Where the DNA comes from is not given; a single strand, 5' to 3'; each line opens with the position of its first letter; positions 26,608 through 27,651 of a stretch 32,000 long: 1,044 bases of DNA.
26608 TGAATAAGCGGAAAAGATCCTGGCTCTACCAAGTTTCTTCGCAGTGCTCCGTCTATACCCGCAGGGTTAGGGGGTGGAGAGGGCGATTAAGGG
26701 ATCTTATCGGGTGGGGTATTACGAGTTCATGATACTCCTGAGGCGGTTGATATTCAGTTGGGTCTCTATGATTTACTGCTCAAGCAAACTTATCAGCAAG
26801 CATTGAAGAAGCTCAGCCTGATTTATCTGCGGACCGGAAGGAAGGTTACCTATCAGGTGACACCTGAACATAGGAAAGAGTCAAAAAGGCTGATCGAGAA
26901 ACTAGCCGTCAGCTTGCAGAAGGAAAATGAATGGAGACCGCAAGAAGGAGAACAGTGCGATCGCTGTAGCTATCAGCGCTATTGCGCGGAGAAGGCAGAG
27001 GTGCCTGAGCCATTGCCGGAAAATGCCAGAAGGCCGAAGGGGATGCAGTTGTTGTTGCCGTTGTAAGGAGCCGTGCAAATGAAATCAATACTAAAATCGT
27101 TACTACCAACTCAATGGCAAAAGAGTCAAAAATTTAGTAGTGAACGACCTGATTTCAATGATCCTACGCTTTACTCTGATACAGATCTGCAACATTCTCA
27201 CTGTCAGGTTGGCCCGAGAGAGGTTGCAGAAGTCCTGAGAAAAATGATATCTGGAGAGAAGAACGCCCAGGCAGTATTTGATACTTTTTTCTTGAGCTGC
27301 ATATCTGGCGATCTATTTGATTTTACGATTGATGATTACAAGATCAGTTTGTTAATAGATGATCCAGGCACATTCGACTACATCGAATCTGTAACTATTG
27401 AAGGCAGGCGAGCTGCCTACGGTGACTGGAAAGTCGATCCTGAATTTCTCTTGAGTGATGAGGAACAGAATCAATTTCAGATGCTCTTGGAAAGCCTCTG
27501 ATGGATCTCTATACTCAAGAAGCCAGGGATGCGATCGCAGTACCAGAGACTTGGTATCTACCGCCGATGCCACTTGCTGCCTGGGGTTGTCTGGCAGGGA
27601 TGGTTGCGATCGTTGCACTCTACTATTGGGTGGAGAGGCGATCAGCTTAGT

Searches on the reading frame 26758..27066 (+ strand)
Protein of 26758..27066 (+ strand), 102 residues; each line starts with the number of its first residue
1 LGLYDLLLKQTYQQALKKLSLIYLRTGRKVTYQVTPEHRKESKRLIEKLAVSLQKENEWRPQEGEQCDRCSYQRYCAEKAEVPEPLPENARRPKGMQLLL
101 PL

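Call 8: search_protein_families(library=pfam, proteins=[window:26758-27066:+])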
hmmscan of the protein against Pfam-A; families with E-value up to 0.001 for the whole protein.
window:26758-27066:+ (102 aa): 2 families
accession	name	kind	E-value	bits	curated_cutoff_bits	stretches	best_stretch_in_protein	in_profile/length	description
PF12705.13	PDDEXK_1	-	4.3e-06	27.3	22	1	1-76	162-246/247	PD-(D/E)XK nuclease superfamily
PF01930.23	Cas_Cas4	-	8.5e-06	26.4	22.7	1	19-77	101-159/160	Domain of unknown function DUF83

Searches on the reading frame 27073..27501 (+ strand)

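Call 8: search_protein_families(library=pfam, proteins=[window:27073-27501:+])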
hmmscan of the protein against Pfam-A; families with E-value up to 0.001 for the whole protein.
window:27073-27501:+ (142 aa): 1 family
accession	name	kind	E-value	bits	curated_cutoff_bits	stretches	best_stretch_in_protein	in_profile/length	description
PF24745.1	DUF7693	-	1.1e-22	80.4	27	1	45-140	1-98/99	Domain of unknown function (DUF7693)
